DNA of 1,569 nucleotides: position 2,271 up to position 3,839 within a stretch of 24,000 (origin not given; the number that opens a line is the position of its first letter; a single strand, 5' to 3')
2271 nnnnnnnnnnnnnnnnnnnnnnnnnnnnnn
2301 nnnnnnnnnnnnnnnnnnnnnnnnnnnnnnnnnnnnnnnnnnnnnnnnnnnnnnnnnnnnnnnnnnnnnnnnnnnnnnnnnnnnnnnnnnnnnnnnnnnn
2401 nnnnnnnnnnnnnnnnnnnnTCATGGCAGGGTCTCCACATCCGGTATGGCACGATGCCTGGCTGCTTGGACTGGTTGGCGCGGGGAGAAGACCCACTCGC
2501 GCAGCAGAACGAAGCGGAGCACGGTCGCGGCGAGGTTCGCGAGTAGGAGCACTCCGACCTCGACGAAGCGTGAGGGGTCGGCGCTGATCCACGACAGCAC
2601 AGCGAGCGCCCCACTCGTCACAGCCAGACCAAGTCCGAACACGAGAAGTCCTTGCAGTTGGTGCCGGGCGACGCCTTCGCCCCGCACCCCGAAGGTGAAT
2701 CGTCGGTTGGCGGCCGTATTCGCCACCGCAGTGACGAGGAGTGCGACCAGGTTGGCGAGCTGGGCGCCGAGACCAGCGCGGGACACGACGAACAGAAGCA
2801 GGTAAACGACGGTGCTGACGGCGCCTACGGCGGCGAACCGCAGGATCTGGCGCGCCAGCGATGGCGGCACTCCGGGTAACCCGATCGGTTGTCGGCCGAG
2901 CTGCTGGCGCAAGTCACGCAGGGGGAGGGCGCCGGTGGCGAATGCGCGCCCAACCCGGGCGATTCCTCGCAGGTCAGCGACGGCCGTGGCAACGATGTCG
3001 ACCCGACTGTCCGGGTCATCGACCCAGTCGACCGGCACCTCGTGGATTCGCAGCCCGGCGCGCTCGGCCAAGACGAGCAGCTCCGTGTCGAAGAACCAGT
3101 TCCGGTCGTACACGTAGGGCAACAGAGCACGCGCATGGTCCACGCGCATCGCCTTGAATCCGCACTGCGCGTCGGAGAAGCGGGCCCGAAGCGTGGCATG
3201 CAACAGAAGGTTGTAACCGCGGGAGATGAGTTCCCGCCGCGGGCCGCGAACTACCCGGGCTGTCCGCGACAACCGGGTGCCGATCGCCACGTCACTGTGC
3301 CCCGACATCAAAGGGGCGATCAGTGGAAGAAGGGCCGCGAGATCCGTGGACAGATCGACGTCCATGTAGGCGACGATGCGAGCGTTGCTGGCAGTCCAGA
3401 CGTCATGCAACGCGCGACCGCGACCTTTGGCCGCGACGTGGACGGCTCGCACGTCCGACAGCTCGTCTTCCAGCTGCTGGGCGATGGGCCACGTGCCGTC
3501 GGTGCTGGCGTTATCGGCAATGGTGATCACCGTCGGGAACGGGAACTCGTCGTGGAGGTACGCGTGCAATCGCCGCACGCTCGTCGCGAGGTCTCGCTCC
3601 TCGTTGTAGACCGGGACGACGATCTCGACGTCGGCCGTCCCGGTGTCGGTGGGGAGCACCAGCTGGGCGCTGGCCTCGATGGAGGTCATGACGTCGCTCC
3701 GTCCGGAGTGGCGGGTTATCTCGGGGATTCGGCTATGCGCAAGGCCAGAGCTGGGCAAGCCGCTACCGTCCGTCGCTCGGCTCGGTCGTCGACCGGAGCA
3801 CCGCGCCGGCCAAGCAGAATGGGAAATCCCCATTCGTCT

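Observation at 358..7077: Seven-gene ATGA-chained operon joining a trans-membrane redox/flavinylation module to a polyprenol-phosphate glycosylation pair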

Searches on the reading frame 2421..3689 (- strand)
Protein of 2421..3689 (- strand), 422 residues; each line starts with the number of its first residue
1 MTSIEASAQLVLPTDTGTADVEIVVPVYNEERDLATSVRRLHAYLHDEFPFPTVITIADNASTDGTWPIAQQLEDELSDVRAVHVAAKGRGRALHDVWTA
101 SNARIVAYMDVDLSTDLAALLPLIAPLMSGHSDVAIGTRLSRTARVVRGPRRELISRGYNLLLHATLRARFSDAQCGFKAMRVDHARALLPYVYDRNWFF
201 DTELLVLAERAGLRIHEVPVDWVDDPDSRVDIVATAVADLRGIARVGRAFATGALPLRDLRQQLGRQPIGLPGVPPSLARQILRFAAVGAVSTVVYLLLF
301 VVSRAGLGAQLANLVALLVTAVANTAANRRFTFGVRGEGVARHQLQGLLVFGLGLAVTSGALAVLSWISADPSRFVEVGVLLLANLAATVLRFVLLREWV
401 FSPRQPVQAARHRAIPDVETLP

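Call 7: search_protein_families(library=pfam, proteins=[window:2421-3689:-], max_evalue=0.01)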
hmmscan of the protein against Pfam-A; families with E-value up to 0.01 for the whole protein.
window:2421-3689:- (422 aa): 3 families
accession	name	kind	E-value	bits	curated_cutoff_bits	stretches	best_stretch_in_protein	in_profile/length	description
PF00535.33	Glycos_transf_2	-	3.8e-18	66.4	23.3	1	23-187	2-165/168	Glycosyl transferase family 2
PF04138.20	GtrA_DPMS_TM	-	4.7e-14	53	26.1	1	284-401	1-117/117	GtrA/DPMS, transmembrane domain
PF13641.12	Glyco_tranf_2_3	-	0.0034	17.9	27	1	21-112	3-96/230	Glycosyltransferase like family 2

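Call 8: search_protein_families(library=ncbifam, proteins=[window:2421-3689:-], max_evalue=0.01)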
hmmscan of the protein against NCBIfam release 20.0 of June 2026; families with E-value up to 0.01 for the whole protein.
window:2421-3689:- (422 aa): 13 families
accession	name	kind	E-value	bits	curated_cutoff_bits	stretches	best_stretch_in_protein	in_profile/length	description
TIGR04182.1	glyco_TIGR04182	equivalog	6e-12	45.5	325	1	20-227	1-195/293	S-layer glycoprotein N-glycosyltransferase AglJ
NF010496.0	PRK13915.1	equivalog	3.4e-08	32.9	262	1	18-129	30-144/307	glucosyl-3-phosphoglycerate synthase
TIGR03937.1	PgaC_IcaA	equivalog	5.1e-08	32.3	422.3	1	16-130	42-153/407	poly-beta-1,6-N-acetyl-D-glucosamine synthase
TIGR04283.1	glyco_like_mftF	equivalog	1.7e-07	31.1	182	1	23-115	3-85/221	TIGR04283 family arsenosugar biosynthesis glycosyltransferase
NF007482.0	PRK10073.1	equivalog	1.9e-06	27.2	423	1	18-112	5-95/334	glycosyltransferase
NF058614.1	PPMAGASynPpgS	equivalog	5.8e-06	25.9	370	1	20-222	1-196/226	polyprenyl-phospho-N-acetylgalactosaminyl synthase PpgS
NF041391.1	DPhHxTase_Halo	equivalog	3.8e-05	22.8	375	1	28-233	4-195/213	dolichyl-phosphate hexose transferase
NF007986.1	PRK10714.1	equivalog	3.9e-05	22.8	529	1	20-201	7-183/316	undecaprenyl-phosphate 4-deoxy-4-formamido-L-arabinose transferase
TIGR03111.1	glyc2_xrt_Gpos1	hypoth_equivalog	5.8e-05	22.1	363.95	1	20-125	50-154/439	TIGR03111 family XrtG-associated glycosyltransferase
TIGR03469.1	HpnB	hypoth_equivalog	0.00027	20.1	379.25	1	18-99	43-118/386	hopene-associated glycosyltransferase HpnB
NF038302.1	EPS_HpsE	equivalog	0.0012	17.9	300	1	20-112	2-96/307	hormogonium polysaccharide biosynthesis glycosyltransferase HpsE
NF047683.1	TeichurnBiosyTuaG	equivalog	0.0019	17.9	400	1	20-112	7-96/252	teichuronic acid biosynthesis protein TuaG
NF047588.1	GlcsyltransPgfSStrep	equivalog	0.0092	15.2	500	0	21-139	3-121/308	glycosyltransferase PgfS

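Call 59: search_solved_structures(query=window:2421-3689:-, max_evalue=0.001)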
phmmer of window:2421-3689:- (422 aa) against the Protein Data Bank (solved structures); distinct sequences matched with E-value up to 0.001: 2.
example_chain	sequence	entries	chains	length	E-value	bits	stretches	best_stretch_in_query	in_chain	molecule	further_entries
5mlz_A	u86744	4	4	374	1.4e-09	40.5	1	20-184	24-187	Dolichol monophosphate mannose synthase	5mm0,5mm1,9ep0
9hwj_A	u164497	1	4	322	0.0009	21.3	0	20-220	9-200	Undecaprenyl-phosphate 4-deoxy-4-formamido-L-arabinose transferase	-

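Call 65: find_homologous_proteins(query=window:2421-3689:-, max_evalue=1e-20)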
Query window:2421-3689:- (422 aa): 8000 proteins with E <= 1e-20 among 8000 candidates; the best 120 are listed.
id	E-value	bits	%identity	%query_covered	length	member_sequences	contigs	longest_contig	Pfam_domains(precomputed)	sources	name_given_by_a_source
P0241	1.6e-257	872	96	100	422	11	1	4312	PF04138.21,PF00535.33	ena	-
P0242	5.2e-245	831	91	100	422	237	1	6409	PF04138.21,PF00535.33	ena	-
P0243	4.9e-231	784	88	100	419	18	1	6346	PF04138.21,PF00535.33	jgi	jgi:putative flippase GtrA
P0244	1.3e-223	760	84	100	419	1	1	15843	PF04138.21,PF00535.33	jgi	jgi:putative flippase GtrA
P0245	1.7e-188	644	77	94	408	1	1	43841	PF04138.21,PF00535.33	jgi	jgi:putative flippase GtrA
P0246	2.7e-185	634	77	91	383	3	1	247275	PF04138.21,PF00535.33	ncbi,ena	-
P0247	1.3e-182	625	91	75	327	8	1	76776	PF00535.33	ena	-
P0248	1.6e-180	618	74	92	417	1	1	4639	PF04138.21,PF00535.33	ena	-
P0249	2.4e-180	618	74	93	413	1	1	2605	PF04138.21,PF00535.33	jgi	jgi:putative flippase GtrA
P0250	3.1e-180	617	75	91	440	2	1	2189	PF04138.21,PF00535.33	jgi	jgi:putative flippase GtrA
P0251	3.4e-180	617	75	93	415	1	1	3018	PF04138.21,PF00535.33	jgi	jgi:putative flippase GtrA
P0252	3.8e-180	617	75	90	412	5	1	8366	PF04138.21,PF00535.33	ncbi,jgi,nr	ncbi:MAG: hypothetical protein QOH14_797 [Pseudonocardiales bacterium]|jgi:putative flippase GtrA|nr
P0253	5.7e-180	616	73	93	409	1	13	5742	PF04138.21,PF00535.33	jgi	jgi:glycosyltransferase involved in cell wall biosynthesis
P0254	9.9e-180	616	75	89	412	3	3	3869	PF04138.21,PF00535.33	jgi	jgi:putative flippase GtrA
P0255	1.6e-179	615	73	93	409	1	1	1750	PF04138.21,PF00535.33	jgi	jgi:glycosyltransferase involved in cell wall biosynthesis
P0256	2.0e-179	615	72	93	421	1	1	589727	PF04138.21,PF00535.33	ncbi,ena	-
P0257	2.0e-179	615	75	92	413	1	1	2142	PF04138.21,PF00535.33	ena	-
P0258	2.1e-179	614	73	93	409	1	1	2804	PF04138.21,PF00535.33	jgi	jgi:glycosyltransferase involved in cell wall biosynthesis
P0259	2.3e-179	614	71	97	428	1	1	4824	PF04138.21,PF00535.33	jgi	jgi:putative flippase GtrA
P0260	2.3e-179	614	74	91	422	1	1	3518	PF04138.21,PF00535.33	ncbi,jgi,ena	jgi:putative flippase GtrA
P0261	2.6e-179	614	72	95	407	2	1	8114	PF04138.21,PF00535.33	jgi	-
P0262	2.8e-179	614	75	91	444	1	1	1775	PF04138.21,PF00535.33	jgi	jgi:putative flippase GtrA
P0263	2.8e-179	614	72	94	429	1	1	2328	PF04138.21,PF00535.33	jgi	jgi:putative flippase GtrA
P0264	4.3e-179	613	73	94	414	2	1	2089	PF04138.21,PF00535.33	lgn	-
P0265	1.2e-178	612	73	93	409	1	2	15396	PF04138.21,PF00535.33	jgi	jgi:glycosyltransferase involved in cell wall biosynthesis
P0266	1.3e-178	612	73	93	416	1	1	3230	PF04138.21,PF00535.33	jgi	jgi:putative flippase GtrA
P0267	1.8e-178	611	74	89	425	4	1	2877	PF04138.21,PF00535.33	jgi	jgi:putative flippase GtrA/glycosyltransferase involved in cell wall biosynthesis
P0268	1.8e-178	611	79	87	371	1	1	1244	PF04138.21,PF00535.33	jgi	jgi:putative flippase GtrA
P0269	2.0e-178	611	75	91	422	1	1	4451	PF04138.21,PF00535.33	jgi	jgi:putative flippase GtrA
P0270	2.5e-178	611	73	93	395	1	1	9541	PF04138.21,PF00535.33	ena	-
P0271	3.2e-178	611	75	91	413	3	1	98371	PF04138.21,PF00535.33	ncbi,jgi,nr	ncbi:MAG TPA: bifunctional glycosyltransferase family 2/GtrA family protein [Jatrophihabitantaceae b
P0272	4.0e-178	610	73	93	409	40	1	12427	PF04138.21,PF00535.33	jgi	jgi:glycosyltransferase involved in cell wall biosynthesis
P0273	4.6e-178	610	75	90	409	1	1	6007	PF04138.21,PF00535.33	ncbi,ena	-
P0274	5.4e-178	610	73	90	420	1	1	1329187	PF04138.21,PF00535.33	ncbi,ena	-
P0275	5.6e-178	610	73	92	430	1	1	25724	PF04138.21,PF00535.33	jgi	jgi:putative flippase GtrA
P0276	6.8e-178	610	73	93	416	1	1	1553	PF04138.21,PF00535.33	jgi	jgi:glycosyltransferase involved in cell wall biosynthesis/putative flippase GtrA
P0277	7.9e-178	609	73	93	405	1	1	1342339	PF04138.21,PF00535.33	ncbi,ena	-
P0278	1.3e-177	609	73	93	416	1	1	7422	PF04138.21,PF00535.33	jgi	jgi:putative flippase GtrA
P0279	1.3e-177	609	73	93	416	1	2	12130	PF04138.21,PF00535.33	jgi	jgi:putative flippase GtrA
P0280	1.8e-177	608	73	93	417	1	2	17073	PF04138.21,PF00535.33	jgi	jgi:putative flippase GtrA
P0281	1.9e-177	608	75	91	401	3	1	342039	PF04138.21,PF00535.33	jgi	jgi:putative flippase GtrA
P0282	2.4e-177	608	72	95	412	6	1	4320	PF04138.21,PF00535.33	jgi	jgi:putative flippase GtrA/glycosyltransferase involved in cell wall biosynthesis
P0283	2.5e-177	608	72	96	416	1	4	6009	PF04138.21,PF00535.33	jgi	jgi:putative flippase GtrA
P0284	2.6e-177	608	75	91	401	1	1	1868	PF04138.21,PF00535.33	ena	-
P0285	3.0e-177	607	74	93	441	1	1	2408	PF04138.21,PF00535.33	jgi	jgi:putative flippase GtrA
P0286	3.7e-177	607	74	94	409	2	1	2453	PF04138.21,PF00535.33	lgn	-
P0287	4.0e-177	607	73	92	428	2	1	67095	PF04138.21,PF00535.33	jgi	jgi:putative flippase GtrA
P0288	7.3e-177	606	73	94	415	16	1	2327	PF04138.21,PF00535.33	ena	-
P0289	7.4e-177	606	73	95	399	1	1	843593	PF04138.21,PF00535.33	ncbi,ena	-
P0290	7.6e-177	606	72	93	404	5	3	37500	PF04138.21,PF00535.33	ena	-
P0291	1.0e-176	606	72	93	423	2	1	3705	PF04138.21,PF00535.33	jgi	jgi:putative flippase GtrA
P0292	1.1e-176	606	72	93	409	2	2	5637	PF04138.21,PF00535.33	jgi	jgi:glycosyltransferase involved in cell wall biosynthesis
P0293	1.4e-176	605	75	91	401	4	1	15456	PF04138.21,PF00535.33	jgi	-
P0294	1.6e-176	605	72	96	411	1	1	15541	PF04138.21,PF00535.33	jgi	jgi:putative flippase GtrA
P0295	1.6e-176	605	72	93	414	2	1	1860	PF04138.21,PF00535.33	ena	-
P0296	1.7e-176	605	71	96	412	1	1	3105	PF04138.21,PF00535.33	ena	-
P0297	2.4e-176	604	74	93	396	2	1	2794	PF04138.21,PF00535.33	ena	-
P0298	3.2e-176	604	74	91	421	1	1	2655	PF04138.21,PF00535.33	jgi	jgi:putative flippase GtrA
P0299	3.3e-176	604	75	91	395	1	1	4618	PF04138.21,PF00535.33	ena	-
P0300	3.5e-176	604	73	93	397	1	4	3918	PF04138.21,PF00535.33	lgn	-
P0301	3.7e-176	604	71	90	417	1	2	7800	PF04138.21,PF00535.33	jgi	jgi:putative flippase GtrA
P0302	6.0e-176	603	72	91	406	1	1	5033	PF04138.21,PF00535.33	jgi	jgi:putative flippase GtrA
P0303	7.4e-176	603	74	92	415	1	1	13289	PF04138.21,PF00535.33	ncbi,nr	ncbi:MAG: gtuS2-8 [Pseudonocardiales bacterium]|nr:gtuS2-8 [Pseudonocardiales bacterium]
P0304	8.7e-176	603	73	93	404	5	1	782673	PF04138.21,PF00535.33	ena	-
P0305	8.7e-176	603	72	92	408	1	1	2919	PF04138.21,PF00535.33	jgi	jgi:putative flippase GtrA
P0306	1.2e-175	602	72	97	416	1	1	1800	PF04138.21,PF00535.33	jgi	jgi:putative flippase GtrA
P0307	1.2e-175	602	73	93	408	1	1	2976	PF04138.21,PF00535.33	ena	-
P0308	1.3e-175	602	73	92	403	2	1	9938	PF04138.21,PF00535.33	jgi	jgi:putative flippase GtrA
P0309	1.4e-175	602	74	92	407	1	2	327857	PF04138.21,PF00535.33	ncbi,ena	-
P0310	1.4e-175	602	69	96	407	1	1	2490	PF04138.21,PF00535.33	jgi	jgi:putative flippase GtrA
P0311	1.6e-175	602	72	92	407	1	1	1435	PF04138.21,PF00535.33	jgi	jgi:putative flippase GtrA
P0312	1.8e-175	602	74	91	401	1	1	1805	PF04138.21,PF00535.33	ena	-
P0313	1.8e-175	602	74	91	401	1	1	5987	PF04138.21,PF00535.33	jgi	-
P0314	2.7e-175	601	74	91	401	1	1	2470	PF04138.21,PF00535.33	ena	-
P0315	3.4e-175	601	71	96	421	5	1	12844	PF04138.21,PF00535.33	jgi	jgi:putative flippase GtrA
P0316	3.7e-175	601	74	89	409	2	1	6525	PF04138.21,PF00535.33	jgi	jgi:putative flippase GtrA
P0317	4.3e-175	600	72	90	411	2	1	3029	PF04138.21,PF00535.33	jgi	jgi:putative flippase GtrA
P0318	6.0e-175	600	72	93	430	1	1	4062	PF04138.21,PF00535.33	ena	-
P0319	6.1e-175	600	72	92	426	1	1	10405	PF04138.21,PF00535.33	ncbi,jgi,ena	jgi:putative flippase GtrA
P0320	6.4e-175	600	70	95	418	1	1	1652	PF04138.21,PF00535.33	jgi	jgi:putative flippase GtrA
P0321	8.7e-175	599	72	93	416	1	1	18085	PF04138.21,PF00535.33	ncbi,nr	ncbi:MAG: bifunctional glycosyltransferase family 2/GtrA family protein [Actinobacteria bacterium]|n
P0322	8.8e-175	599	71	94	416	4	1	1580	PF04138.21,PF00535.33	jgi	jgi:putative flippase GtrA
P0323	8.8e-175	599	72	92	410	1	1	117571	PF04138.21,PF00535.33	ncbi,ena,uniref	ncbi:glycosyltransferase [uncultured Jatrophihabitans sp.]|uniref:glycosyltransferase n=1 Tax=uncult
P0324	9.0e-175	599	72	89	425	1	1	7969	PF04138.21,PF00535.33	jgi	jgi:putative flippase GtrA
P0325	1.5e-174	598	72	91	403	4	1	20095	PF04138.21,PF00535.33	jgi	jgi:putative flippase GtrA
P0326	1.8e-174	598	72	91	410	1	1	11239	PF04138.21,PF00535.33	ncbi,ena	-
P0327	2.0e-174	598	74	89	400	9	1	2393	PF04138.21,PF00535.33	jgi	jgi:putative flippase GtrA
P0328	2.2e-174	598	71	92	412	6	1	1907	PF04138.21,PF00535.33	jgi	jgi:putative flippase GtrA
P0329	2.5e-174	598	72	93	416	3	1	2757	PF04138.21,PF00535.33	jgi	-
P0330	2.8e-174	598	73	93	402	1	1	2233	PF04138.21,PF00535.33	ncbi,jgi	-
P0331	3.3e-174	597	72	93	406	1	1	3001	PF04138.21,PF00535.33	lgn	-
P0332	3.4e-174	597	71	92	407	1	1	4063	PF04138.21,PF00535.33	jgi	jgi:putative flippase GtrA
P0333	3.4e-174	597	69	97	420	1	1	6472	PF04138.21,PF00535.33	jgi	jgi:putative flippase GtrA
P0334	4.5e-174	597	73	91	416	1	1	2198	PF04138.21,PF00535.33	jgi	jgi:putative flippase GtrA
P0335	4.6e-174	597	68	96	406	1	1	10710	PF04138.21,PF00535.33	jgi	jgi:putative flippase GtrA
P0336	4.8e-174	597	75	91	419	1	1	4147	PF04138.21,PF00535.33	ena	-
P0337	5.7e-174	597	72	90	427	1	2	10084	PF04138.21,PF00535.33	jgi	jgi:putative flippase GtrA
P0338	6.4e-174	596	72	92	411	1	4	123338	PF04138.21,PF00535.33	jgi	jgi:putative flippase GtrA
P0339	6.7e-174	596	73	91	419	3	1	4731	PF04138.21,PF00535.33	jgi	-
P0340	7.7e-174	596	72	93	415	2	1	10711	PF04138.21,PF00535.33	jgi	jgi:putative flippase GtrA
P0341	1.2e-173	596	75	91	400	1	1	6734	PF04138.21,PF00535.33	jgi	jgi:putative flippase GtrA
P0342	1.2e-173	595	73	92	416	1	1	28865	PF04138.21,PF00535.33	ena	-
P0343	1.3e-173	595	72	95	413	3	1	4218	PF04138.21,PF00535.33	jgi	jgi:putative flippase GtrA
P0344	2.1e-173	595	74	91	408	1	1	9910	PF04138.21,PF00535.33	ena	-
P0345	2.7e-173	594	72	93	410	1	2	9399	PF04138.21,PF00535.33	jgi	jgi:putative flippase GtrA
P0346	3.8e-173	594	73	90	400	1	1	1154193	PF04138.21,PF00535.33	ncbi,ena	-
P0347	5.7e-173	593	71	90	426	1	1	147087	PF13641.13,PF04138.21,PF00535.33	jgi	jgi:putative flippase GtrA/glycosyltransferase involved in cell wall biosynthesis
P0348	6.9e-173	593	71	93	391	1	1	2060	PF04138.21,PF00535.33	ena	-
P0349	7.8e-173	593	69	95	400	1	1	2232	PF04138.21,PF00535.33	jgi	jgi:putative flippase GtrA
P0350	8.7e-173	593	70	96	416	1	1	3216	PF04138.21,PF00535.33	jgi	jgi:putative flippase GtrA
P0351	1.0e-172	592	71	92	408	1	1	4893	PF04138.21,PF00535.33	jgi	jgi:putative flippase GtrA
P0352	1.7e-172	592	74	91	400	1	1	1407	PF04138.21,PF00535.33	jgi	-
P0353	1.7e-172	592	72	93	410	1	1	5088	PF04138.21,PF00535.33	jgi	jgi:putative flippase GtrA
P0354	1.8e-172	592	73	92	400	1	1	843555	PF04138.21,PF00535.33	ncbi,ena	-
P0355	2.4e-172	591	74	91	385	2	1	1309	PF04138.21,PF00535.33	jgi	jgi:putative flippase GtrA/glycosyltransferase involved in cell wall biosynthesis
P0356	2.5e-172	591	71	90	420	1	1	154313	PF04138.21,PF00535.33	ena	-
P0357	4.5e-172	590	73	92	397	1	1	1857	PF04138.21,PF00535.33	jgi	jgi:putative flippase GtrA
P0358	4.7e-172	590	71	95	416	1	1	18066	PF04138.21,PF00535.33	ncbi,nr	ncbi:MAG TPA: bifunctional glycosyltransferase family 2/GtrA family protein [Jatrophihabitantaceae b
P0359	5.6e-172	590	73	92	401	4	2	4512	PF04138.21,PF00535.33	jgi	jgi:putative flippase GtrA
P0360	6.2e-172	590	73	93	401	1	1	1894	PF04138.21,PF00535.33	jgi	jgi:putative flippase GtrA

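Call 66: find_encoding_contigs(protein=P0274, flank=9000, max_places=1)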
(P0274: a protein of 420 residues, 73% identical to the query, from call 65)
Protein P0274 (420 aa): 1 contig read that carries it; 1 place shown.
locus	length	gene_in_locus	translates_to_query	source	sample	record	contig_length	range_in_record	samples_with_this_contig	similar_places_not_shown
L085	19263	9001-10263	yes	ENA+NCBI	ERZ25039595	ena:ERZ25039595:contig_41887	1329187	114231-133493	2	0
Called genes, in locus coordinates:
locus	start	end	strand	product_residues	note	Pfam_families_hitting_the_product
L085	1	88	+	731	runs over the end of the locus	PF03176:MMPL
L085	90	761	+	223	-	PF00440:TetR_N, PF13305:TetR_C_33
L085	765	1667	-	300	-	PF01040:UbiA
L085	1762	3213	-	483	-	PF20695:UbiD_N, PF01977:UbiD, PF20696:UbiD_C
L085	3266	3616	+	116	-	PF13396:PLDc_N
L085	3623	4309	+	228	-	PF00072:Response_reg, PF00486:Trans_reg_C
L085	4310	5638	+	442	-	PF00672:HAMP, PF00512:HisKA (weak), PF02518:HATPase_c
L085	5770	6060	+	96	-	-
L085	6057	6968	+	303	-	PF02424:ApbE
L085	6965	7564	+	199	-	-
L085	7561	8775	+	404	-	PF01512:Complex1_51K, PF10531:SLBB (weak), PF10589:NADH_4Fe-4S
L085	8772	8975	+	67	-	PF13459:Fer4_15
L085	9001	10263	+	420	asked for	PF00535:Glycos_transf_2, PF04138:GtrA_DPMS_TM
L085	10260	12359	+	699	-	PF13231:PMT_2, PF24878:YkcB_C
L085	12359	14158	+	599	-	PF02366:PMT (weak), PF13231:PMT_2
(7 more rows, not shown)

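Call 67: find_encoding_contigs(protein=P0346, flank=9000, max_places=1)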
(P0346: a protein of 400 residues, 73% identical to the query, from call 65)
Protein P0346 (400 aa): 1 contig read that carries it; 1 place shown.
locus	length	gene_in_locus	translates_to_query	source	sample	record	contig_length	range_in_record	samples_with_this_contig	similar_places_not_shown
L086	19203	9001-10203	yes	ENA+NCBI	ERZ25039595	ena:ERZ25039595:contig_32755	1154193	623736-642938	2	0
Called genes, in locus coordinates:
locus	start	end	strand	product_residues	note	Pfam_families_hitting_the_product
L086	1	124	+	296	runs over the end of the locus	PF04072:LCM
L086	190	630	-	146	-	PF13404:HTH_AsnC-type, PF13412:HTH_24, PF01037:AsnC_trans_reg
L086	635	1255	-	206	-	PF02441:Flavoprotein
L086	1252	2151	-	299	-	PF01040:UbiA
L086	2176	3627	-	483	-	PF20695:UbiD_N, PF01977:UbiD, PF20696:UbiD_C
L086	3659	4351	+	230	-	PF00072:Response_reg, PF00486:Trans_reg_C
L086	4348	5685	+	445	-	PF00672:HAMP, PF00512:HisKA (weak), PF02518:HATPase_c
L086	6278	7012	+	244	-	PF02424:ApbE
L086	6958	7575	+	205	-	-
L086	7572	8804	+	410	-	PF01512:Complex1_51K, PF10589:NADH_4Fe-4S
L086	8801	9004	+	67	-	PF13459:Fer4_15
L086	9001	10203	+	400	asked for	PF00535:Glycos_transf_2, PF04138:GtrA_DPMS_TM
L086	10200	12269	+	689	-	-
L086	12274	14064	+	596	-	PF13231:PMT_2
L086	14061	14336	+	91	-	PF24878:YkcB_C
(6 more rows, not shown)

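Call 68: find_encoding_contigs(protein=P0304, flank=9000, max_places=1)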
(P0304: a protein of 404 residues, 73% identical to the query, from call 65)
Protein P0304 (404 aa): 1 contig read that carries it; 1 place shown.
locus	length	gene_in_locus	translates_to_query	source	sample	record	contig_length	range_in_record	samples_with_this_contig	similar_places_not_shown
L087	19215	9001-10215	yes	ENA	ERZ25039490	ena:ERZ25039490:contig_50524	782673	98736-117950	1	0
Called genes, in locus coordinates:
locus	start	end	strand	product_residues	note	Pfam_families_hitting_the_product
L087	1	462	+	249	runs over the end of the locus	PF00072:Response_reg, PF00486:Trans_reg_C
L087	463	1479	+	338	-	PF00672:HAMP, PF00512:HisKA (weak)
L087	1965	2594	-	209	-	-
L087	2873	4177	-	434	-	PF02720:DUF222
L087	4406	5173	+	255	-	PF12762:DDE_Tnp_IS1595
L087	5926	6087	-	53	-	-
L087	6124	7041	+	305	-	PF02424:ApbE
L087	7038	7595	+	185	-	-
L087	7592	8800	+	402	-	PF01512:Complex1_51K, PF10531:SLBB (weak), PF10589:NADH_4Fe-4S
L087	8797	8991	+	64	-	PF13459:Fer4_15, PF13370:Fer4_13 (weak)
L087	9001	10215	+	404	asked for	PF00535:Glycos_transf_2, PF04138:GtrA_DPMS_TM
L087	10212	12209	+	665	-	PF13231:PMT_2, PF24878:YkcB_C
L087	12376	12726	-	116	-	-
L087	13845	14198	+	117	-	PF24878:YkcB_C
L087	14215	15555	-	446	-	PF02056:Glyco_hydro_4, PF11975:Glyco_hydro_4C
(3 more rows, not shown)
